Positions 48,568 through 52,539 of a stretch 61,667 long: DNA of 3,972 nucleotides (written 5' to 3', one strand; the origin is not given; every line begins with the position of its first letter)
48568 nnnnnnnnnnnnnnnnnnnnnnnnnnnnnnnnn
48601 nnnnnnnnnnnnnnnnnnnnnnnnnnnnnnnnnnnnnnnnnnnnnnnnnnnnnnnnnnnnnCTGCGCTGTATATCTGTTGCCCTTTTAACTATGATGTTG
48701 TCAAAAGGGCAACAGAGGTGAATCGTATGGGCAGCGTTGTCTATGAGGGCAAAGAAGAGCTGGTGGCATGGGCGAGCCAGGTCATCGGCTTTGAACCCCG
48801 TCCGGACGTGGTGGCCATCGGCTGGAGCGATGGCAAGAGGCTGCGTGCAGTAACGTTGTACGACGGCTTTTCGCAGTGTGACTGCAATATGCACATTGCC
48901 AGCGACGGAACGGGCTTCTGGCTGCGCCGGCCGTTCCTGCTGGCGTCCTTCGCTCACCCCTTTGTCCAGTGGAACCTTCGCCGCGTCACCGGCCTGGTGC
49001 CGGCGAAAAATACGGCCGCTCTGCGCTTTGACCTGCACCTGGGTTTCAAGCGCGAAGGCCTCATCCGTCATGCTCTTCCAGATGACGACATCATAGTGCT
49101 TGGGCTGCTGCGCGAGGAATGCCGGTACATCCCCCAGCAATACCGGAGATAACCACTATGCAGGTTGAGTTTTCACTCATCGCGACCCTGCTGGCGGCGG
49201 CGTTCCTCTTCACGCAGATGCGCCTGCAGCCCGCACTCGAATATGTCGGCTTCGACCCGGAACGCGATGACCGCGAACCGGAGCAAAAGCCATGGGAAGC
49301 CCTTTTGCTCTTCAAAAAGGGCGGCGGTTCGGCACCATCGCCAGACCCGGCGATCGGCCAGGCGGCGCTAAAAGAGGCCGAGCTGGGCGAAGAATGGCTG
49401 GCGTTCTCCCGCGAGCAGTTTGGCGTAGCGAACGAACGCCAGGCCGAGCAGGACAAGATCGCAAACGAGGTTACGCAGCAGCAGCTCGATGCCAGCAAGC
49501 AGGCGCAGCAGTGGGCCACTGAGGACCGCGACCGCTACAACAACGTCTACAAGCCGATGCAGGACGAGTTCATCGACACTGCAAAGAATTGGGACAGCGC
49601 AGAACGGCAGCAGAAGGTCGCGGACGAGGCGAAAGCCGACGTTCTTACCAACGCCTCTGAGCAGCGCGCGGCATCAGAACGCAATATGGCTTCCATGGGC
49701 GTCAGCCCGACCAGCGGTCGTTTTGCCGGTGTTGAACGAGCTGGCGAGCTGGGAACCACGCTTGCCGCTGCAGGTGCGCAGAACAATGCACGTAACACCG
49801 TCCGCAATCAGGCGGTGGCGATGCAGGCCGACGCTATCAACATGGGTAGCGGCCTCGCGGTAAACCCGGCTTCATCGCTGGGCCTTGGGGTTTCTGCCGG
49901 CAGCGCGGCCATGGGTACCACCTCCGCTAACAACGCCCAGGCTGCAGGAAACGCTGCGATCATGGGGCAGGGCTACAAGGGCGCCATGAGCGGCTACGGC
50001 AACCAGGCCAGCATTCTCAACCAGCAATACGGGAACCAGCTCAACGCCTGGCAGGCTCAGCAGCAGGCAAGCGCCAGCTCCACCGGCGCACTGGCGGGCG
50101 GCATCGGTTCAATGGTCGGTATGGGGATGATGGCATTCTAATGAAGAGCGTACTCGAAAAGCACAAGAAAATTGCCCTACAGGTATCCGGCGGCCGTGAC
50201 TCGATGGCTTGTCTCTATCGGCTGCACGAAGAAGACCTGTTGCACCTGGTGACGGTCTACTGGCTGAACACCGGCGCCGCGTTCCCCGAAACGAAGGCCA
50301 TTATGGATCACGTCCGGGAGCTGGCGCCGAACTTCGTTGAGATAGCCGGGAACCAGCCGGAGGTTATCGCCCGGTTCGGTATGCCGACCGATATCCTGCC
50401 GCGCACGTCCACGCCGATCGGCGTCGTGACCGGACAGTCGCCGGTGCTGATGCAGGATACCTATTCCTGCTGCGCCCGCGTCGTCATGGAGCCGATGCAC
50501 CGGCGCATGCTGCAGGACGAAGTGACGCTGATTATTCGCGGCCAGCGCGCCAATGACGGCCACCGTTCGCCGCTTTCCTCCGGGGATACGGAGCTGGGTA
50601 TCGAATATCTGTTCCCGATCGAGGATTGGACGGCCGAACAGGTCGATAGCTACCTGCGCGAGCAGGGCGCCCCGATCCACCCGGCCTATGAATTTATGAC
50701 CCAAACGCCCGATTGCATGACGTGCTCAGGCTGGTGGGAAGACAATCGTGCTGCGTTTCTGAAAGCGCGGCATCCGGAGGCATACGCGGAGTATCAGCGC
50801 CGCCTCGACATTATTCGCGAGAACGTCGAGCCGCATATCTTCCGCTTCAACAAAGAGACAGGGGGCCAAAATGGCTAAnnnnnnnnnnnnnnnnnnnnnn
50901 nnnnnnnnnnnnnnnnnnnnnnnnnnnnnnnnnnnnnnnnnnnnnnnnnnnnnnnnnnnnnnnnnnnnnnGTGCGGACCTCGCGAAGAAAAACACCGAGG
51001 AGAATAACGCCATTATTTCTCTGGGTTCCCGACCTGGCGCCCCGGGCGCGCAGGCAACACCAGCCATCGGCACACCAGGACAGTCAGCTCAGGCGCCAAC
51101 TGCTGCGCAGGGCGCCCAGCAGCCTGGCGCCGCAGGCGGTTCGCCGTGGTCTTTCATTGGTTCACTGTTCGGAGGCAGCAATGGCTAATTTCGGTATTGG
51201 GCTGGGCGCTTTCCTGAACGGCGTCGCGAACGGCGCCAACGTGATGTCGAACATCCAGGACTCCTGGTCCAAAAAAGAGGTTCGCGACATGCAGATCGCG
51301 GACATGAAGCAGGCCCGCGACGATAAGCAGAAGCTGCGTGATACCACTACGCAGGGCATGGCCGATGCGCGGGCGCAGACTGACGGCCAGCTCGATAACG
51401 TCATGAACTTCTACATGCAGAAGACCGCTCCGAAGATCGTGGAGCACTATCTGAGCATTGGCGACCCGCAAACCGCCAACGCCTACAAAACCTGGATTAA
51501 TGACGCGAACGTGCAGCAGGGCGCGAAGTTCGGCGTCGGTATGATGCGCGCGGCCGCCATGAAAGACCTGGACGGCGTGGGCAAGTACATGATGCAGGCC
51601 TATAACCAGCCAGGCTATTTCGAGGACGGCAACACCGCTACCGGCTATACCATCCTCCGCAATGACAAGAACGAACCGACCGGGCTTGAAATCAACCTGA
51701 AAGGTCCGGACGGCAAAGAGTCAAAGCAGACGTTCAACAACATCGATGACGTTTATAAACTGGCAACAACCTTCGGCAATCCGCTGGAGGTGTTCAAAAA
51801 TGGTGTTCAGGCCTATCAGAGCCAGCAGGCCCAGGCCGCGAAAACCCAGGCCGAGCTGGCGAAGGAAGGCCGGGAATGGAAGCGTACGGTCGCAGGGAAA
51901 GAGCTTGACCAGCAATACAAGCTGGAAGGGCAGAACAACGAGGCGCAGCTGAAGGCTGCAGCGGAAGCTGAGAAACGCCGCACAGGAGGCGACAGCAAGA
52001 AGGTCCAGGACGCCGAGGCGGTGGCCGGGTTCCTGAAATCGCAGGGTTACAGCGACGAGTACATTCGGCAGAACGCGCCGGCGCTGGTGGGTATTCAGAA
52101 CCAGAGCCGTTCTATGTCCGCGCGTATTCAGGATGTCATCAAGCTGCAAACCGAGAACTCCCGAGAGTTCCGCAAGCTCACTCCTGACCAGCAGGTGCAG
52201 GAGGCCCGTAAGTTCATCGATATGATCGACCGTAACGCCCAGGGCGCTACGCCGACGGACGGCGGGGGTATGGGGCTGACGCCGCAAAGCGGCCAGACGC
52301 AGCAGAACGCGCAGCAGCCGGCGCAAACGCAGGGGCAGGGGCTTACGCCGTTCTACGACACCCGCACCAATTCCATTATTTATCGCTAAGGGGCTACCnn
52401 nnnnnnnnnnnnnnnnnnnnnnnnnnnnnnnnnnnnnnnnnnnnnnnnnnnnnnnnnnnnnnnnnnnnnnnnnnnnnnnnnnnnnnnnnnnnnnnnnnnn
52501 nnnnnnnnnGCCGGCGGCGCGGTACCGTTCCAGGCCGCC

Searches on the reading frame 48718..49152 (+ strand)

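Call 31: search_protein_families(library=phrogs, max_evalue=0.00001, proteins=[window:48718-49152:+])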
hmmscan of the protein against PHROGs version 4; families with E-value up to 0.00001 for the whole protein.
window:48718-49152:+ (144 aa): 1 family
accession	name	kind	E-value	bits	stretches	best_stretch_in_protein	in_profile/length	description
phrog_4470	-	moron, auxiliary metabolic gene and host takeover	6.4e-46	156.9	1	6-143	3-140/146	acyl-CoA N-acyltransferase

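Call 82: search_protein_families(library=pfam, max_evalue=0.001, proteins=[window:48718-49152:+])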
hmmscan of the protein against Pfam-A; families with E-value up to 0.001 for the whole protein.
window:48718-49152:+ (144 aa): 0 families

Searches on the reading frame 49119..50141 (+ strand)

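Call 31: search_protein_families(library=phrogs, max_evalue=0.00001, proteins=[window:49119-50141:+])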
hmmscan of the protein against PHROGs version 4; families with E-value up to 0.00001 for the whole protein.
window:49119-50141:+ (340 aa): 2 families
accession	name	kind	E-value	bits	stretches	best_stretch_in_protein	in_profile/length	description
phrog_8003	-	head and packaging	4.6e-123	412.3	1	55-340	2-287/389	virion structural protein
phrog_611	-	unknown function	2.2e-10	41.4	1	122-294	13-185/218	-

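Call 82: search_protein_families(library=pfam, max_evalue=0.001, proteins=[window:49119-50141:+])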
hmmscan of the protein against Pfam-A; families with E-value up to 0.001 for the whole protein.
window:49119-50141:+ (340 aa): 0 families

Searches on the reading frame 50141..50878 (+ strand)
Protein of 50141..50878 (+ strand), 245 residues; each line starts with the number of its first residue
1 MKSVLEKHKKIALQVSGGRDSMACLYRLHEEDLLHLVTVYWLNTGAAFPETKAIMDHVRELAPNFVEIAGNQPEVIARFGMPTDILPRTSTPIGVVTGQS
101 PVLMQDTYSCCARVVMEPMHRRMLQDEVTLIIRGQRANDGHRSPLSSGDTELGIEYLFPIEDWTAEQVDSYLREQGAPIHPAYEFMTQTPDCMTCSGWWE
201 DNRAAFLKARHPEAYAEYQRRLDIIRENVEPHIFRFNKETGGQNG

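Call 31: search_protein_families(library=phrogs, max_evalue=0.00001, proteins=[window:50141-50878:+])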
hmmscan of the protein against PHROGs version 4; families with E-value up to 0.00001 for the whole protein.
window:50141-50878:+ (245 aa): 2 families
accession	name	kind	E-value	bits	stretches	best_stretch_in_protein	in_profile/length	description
phrog_424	-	moron, auxiliary metabolic gene and host takeover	2.5e-31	110.2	1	5-228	157-371/460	phosphoadenosine phosphosulfate reductase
phrog_2302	-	moron, auxiliary metabolic gene and host takeover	6.4e-09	36.2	0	156-192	197-233/381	phosphoadenosine phosphosulfate reductase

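Call 82: search_protein_families(library=pfam, max_evalue=0.001, proteins=[window:50141-50878:+])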
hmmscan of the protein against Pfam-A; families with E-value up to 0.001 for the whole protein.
window:50141-50878:+ (245 aa): 1 family
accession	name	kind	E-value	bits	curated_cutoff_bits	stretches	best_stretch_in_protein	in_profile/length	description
PF01507.26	PAPS_reduct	-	7.7e-11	42.8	22.5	1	11-195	2-172/175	Phosphoadenosine phosphosulfate reductase domain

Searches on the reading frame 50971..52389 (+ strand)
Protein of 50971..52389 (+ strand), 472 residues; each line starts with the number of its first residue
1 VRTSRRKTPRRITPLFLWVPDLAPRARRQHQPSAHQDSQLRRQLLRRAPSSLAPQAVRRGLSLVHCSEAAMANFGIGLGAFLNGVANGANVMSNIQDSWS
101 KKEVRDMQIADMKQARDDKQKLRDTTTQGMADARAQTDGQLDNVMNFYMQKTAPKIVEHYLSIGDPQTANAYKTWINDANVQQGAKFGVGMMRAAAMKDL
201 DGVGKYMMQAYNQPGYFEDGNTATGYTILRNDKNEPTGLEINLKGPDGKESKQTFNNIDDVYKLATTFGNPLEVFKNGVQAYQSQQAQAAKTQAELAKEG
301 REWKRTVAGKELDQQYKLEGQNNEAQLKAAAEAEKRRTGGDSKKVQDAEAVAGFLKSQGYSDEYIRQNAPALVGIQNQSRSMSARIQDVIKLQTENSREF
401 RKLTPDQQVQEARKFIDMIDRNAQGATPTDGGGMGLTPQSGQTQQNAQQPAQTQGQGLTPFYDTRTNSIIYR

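Call 31: search_protein_families(library=phrogs, max_evalue=0.00001, proteins=[window:50971-52389:+])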
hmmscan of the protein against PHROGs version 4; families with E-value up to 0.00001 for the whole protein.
window:50971-52389:+ (472 aa): 1 family
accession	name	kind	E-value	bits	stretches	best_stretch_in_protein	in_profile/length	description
phrog_9667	-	head and packaging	1.6e-92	312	1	72-472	1-380/383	virion structural protein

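Call 82: search_protein_families(library=pfam, max_evalue=0.001, proteins=[window:50971-52389:+])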
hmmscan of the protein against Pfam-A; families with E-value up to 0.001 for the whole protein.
window:50971-52389:+ (472 aa): 0 families
